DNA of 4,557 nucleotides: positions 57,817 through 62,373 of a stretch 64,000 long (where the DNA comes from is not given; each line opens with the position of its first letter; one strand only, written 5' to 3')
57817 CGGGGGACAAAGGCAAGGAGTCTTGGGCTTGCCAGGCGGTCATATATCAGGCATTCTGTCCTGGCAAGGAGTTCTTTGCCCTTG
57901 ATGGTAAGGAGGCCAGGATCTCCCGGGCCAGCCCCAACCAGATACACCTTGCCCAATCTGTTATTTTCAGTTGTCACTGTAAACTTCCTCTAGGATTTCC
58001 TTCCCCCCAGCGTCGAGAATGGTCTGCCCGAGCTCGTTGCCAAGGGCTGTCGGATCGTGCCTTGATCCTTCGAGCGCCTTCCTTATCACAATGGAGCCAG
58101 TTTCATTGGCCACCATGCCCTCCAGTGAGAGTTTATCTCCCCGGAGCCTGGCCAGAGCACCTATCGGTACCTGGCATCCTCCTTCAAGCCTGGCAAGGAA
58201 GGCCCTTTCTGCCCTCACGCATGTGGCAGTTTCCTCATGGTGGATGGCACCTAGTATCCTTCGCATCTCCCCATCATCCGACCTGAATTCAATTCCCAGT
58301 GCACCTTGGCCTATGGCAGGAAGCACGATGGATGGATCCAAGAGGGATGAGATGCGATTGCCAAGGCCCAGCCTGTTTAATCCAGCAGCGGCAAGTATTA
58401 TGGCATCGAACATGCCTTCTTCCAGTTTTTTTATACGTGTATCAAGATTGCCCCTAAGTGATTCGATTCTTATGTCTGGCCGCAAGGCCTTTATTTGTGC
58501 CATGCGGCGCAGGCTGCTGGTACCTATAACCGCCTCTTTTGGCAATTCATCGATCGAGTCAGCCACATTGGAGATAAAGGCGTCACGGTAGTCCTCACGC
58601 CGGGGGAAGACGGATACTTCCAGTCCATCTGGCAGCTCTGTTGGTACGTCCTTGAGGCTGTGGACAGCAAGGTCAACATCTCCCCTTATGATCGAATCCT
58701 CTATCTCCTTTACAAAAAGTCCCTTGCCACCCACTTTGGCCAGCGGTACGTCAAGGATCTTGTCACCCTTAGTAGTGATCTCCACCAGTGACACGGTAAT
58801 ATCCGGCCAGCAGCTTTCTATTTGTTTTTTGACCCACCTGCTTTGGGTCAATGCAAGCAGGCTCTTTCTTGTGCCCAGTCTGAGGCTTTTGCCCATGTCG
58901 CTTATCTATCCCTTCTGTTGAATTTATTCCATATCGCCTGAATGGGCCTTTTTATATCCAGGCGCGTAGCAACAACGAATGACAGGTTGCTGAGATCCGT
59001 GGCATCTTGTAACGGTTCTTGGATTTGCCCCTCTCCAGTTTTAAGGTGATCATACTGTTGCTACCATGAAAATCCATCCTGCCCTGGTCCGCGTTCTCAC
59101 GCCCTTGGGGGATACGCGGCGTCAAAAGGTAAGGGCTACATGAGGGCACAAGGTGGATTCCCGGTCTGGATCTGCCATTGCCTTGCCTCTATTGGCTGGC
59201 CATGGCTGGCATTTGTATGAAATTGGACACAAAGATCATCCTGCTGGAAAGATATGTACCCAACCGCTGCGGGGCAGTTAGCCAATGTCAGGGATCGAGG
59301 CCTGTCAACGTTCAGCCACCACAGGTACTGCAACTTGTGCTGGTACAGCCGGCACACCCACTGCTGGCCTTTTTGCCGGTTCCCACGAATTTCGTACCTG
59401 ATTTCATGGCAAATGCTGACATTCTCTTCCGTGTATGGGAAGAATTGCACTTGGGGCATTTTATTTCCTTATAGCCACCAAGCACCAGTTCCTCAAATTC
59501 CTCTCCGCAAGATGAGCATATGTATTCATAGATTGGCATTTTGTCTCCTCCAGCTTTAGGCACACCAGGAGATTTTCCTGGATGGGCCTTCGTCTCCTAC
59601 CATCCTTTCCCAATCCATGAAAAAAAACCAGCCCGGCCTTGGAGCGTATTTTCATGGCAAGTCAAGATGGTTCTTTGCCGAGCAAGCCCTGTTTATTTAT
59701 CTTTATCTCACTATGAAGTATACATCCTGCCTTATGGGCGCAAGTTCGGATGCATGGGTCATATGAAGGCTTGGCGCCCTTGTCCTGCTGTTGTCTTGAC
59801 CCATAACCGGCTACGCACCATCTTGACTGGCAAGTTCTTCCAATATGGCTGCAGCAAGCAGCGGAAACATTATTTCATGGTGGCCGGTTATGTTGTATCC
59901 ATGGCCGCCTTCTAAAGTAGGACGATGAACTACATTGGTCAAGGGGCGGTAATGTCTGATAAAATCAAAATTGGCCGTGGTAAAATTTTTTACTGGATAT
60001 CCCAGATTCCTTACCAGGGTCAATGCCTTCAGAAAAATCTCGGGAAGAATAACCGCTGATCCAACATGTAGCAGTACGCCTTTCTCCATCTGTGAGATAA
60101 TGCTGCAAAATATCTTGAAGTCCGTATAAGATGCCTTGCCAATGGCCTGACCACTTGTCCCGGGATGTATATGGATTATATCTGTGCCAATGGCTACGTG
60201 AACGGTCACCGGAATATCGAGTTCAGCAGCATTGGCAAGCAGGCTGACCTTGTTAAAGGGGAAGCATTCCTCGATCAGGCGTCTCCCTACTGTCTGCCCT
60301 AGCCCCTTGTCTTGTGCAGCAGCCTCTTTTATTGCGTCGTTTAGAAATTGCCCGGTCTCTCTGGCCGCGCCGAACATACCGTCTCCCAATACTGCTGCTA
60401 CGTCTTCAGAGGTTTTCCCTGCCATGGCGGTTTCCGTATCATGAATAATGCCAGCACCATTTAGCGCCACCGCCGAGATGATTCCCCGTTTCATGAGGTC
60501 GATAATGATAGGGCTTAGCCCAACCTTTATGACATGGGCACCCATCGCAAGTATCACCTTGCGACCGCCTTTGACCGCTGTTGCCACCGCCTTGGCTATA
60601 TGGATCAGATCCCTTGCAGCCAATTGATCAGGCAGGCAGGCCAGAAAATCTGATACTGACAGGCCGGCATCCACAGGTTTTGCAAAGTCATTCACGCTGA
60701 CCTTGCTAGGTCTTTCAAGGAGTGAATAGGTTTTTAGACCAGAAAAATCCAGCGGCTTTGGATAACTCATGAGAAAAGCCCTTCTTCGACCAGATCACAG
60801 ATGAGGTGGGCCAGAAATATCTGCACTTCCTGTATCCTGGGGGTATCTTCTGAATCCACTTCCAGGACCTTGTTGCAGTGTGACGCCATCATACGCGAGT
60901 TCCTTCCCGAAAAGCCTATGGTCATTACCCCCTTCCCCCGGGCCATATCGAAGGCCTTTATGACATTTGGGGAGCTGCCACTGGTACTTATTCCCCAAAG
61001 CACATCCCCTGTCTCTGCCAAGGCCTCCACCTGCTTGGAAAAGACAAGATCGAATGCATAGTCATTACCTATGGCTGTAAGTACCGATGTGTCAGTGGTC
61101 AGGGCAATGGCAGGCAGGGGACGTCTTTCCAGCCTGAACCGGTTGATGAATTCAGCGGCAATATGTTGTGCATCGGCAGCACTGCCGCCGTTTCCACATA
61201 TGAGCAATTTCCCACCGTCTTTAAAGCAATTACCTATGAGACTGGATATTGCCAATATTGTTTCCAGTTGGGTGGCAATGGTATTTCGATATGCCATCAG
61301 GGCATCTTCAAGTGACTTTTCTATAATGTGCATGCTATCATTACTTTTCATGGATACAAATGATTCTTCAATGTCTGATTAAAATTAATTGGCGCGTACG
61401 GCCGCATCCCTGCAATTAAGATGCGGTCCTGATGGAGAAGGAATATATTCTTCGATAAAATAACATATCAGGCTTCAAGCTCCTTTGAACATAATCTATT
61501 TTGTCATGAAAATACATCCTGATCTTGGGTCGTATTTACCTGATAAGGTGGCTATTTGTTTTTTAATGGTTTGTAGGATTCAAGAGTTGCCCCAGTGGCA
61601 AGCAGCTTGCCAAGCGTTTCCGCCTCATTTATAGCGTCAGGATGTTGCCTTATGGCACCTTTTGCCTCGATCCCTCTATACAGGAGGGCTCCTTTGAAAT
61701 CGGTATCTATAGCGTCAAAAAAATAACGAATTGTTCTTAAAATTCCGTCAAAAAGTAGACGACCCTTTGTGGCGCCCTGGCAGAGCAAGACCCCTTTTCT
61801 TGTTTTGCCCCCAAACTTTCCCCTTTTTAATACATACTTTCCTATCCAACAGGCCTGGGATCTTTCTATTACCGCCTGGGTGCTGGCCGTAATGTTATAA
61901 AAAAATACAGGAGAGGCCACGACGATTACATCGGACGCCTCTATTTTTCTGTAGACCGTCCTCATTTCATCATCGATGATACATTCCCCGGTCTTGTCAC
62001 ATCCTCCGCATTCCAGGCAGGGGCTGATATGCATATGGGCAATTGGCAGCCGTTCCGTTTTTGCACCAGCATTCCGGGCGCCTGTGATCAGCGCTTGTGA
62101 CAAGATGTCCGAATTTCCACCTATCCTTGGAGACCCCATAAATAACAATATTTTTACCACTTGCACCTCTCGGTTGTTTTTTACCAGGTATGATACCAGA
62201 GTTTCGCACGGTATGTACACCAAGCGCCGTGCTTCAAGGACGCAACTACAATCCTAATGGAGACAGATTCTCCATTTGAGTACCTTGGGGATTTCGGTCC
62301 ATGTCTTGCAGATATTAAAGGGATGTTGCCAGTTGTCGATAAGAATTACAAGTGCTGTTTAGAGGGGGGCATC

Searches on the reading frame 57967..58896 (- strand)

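Call 45: search_protein_families(library=pfam, proteins=[window:57967-58896:-], max_evalue=0.001)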
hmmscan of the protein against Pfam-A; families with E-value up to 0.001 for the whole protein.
window:57967-58896:- (309 aa): 2 families
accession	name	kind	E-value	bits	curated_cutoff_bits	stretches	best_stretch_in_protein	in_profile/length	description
PF01379.25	Porphobil_deam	-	1.6e-83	279.8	22.1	1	5-212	1-206/207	Porphobilinogen deaminase, dipyromethane cofactor binding domain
PF03900.20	Porphobil_deamC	-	2.3e-19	70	26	1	225-294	2-73/74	Porphobilinogen deaminase, C-terminal domain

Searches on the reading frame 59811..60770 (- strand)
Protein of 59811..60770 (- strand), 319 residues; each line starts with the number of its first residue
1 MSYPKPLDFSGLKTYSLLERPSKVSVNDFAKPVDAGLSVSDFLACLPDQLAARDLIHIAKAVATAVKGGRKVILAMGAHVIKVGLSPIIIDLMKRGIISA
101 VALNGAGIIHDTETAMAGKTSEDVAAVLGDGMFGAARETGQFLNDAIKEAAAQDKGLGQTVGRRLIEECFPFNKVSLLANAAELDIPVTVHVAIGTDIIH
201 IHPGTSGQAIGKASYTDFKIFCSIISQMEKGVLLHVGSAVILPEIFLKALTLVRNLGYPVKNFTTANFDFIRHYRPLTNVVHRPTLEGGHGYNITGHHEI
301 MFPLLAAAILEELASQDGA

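Call 44: search_protein_families(library=pfam, proteins=[window:59811-60770:-], max_evalue=0.001)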
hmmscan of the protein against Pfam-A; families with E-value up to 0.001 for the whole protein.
window:59811-60770:- (319 aa): 1 family
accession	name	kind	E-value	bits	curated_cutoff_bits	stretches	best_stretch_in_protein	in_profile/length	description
PF01916.23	DS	-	3e-05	23.9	27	1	51-122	12-84/288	Deoxyhypusine synthase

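Call 47: find_homologous_proteins(query=window:59811-60770:-, max_evalue=1e-60)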
Query window:59811-60770:- (319 aa): 7991 proteins with E <= 1e-60 among 8000 candidates; the best 120 are listed.
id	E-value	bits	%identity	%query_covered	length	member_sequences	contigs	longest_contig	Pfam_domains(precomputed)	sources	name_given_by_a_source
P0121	2.4e-205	699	100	100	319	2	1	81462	-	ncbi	-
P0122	1.5e-149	516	74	99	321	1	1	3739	-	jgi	jgi:hypothetical protein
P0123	2.3e-149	515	73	95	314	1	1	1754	-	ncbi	-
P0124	5.5e-148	510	73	95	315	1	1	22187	-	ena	-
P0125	1.0e-147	510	73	95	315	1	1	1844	-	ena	-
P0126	1.5e-147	509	72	95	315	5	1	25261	-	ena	-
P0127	2.2e-147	509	71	99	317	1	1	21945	PF01916.24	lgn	-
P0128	6.7e-147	507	73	99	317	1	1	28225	-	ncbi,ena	-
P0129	7.2e-147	507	71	99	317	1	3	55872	PF01916.24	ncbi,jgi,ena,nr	ncbi:MAG TPA: hypothetical protein EYP57_10465 [Thermodesulfobacteriaceae bacterium]|nr:hypothetical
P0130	1.0e-146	506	70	100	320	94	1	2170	-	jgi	jgi:hypothetical protein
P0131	2.0e-146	505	73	98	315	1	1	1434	-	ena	-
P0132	3.9e-146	504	72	95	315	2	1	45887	-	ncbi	-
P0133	4.0e-146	504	71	99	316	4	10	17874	-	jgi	jgi:hypothetical protein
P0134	6.5e-146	504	74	98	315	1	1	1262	-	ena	-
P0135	7.4e-146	503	73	98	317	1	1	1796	-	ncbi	-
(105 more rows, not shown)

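Call 48: find_encoding_contigs(protein=P0128, flank=6000, max_places=2)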
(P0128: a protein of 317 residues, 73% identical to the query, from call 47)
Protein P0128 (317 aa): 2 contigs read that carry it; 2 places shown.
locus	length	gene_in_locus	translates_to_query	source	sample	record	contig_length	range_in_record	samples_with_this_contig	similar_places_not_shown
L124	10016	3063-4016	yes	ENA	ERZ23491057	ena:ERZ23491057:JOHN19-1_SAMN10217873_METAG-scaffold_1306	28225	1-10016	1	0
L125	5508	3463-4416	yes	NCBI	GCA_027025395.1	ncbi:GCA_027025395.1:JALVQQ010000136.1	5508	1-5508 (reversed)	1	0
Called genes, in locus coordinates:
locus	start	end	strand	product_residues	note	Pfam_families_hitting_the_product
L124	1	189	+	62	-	?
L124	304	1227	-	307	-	PF01797:Y1_Tnp (weak)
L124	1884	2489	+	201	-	PF02525:Flavodoxin_2, PF03358:FMN_red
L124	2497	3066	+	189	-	PF13580:SIS_2, PF01380:SIS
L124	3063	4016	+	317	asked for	-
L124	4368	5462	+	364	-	PF01379:Porphobil_deam, PF03900:Porphobil_deamC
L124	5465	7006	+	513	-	PF00590:TP_methylase, PF02602:HEM4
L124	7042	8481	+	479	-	PF02518:HATPase_c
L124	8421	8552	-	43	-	-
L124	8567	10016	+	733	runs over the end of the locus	PF00580:UvrD-helicase, PF13245:AAA_19, PF13604:AAA_30 (faint), PF01443:Viral_helicase1 (faint), PF13361:UvrD_C, PF13538:UvrD_C_2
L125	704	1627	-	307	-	PF01797:Y1_Tnp (weak)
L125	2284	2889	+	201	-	PF02525:Flavodoxin_2, PF03358:FMN_red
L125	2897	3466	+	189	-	PF13580:SIS_2, PF01380:SIS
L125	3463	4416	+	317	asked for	-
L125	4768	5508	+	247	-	?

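Call 49: find_encoding_contigs(protein=P0132, flank=6000, max_places=2)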
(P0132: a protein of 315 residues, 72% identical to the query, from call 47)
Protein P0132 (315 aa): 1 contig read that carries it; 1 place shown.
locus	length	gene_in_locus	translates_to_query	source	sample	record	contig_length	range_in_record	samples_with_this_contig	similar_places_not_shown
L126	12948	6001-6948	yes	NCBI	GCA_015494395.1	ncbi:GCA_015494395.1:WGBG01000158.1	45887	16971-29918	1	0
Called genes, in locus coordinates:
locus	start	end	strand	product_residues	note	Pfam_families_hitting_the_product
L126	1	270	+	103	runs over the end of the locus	-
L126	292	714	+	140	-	-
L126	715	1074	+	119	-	-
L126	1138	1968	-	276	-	PF14522:Cytochrome_C7 (faint), PF14537:Cytochrom_c3_2 (faint)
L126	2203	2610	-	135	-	-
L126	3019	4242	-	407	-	PF00180:Iso_dh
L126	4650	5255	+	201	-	PF02525:Flavodoxin_2, PF03358:FMN_red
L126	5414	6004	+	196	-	PF13580:SIS_2, PF01380:SIS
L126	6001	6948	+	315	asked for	-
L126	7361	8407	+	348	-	PF01379:Porphobil_deam, PF03900:Porphobil_deamC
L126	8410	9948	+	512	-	PF00590:TP_methylase, PF02602:HEM4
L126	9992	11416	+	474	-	PF02518:HATPase_c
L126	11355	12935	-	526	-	PF00350:Dynamin_N (faint), PF13167:GTP-bdg_N, PF16360:GTP-bdg_M, PF01926:MMR_HSR1, PF02421:FeoB_N (faint)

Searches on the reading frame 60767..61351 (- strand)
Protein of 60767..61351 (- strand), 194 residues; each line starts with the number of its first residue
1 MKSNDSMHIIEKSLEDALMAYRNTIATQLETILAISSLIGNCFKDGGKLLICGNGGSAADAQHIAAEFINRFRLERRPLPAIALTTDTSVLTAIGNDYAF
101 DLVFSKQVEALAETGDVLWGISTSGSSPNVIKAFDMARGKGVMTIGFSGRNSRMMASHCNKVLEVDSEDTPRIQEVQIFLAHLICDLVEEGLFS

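Call 44: search_protein_families(library=pfam, proteins=[window:60767-61351:-], max_evalue=0.001)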
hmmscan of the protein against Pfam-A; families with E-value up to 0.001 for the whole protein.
window:60767-61351:- (194 aa): 1 family
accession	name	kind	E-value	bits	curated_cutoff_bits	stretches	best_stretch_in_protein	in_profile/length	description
PF13580.11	SIS_2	-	1.2e-27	97.1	27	1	22-149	11-138/138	SIS domain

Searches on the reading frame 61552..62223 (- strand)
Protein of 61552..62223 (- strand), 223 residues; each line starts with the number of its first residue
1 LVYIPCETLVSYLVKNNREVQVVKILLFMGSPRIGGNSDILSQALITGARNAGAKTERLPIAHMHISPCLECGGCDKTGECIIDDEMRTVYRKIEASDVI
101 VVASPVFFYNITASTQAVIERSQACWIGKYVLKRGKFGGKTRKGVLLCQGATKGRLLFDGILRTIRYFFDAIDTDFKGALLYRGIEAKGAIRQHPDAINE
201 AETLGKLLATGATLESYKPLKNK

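Call 44: search_protein_families(library=pfam, proteins=[window:61552-62223:-], max_evalue=0.001)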
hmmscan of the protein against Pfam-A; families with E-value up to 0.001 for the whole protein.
window:61552-62223:- (223 aa): 2 families
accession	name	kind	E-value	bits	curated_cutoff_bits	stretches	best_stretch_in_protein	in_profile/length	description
PF03358.20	FMN_red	-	2.8e-18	66.4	24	1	23-132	1-110/152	NADPH-dependent FMN reductase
PF02525.22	Flavodoxin_2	-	2.6e-06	27.7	27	1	24-130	2-112/198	Flavodoxin-like fold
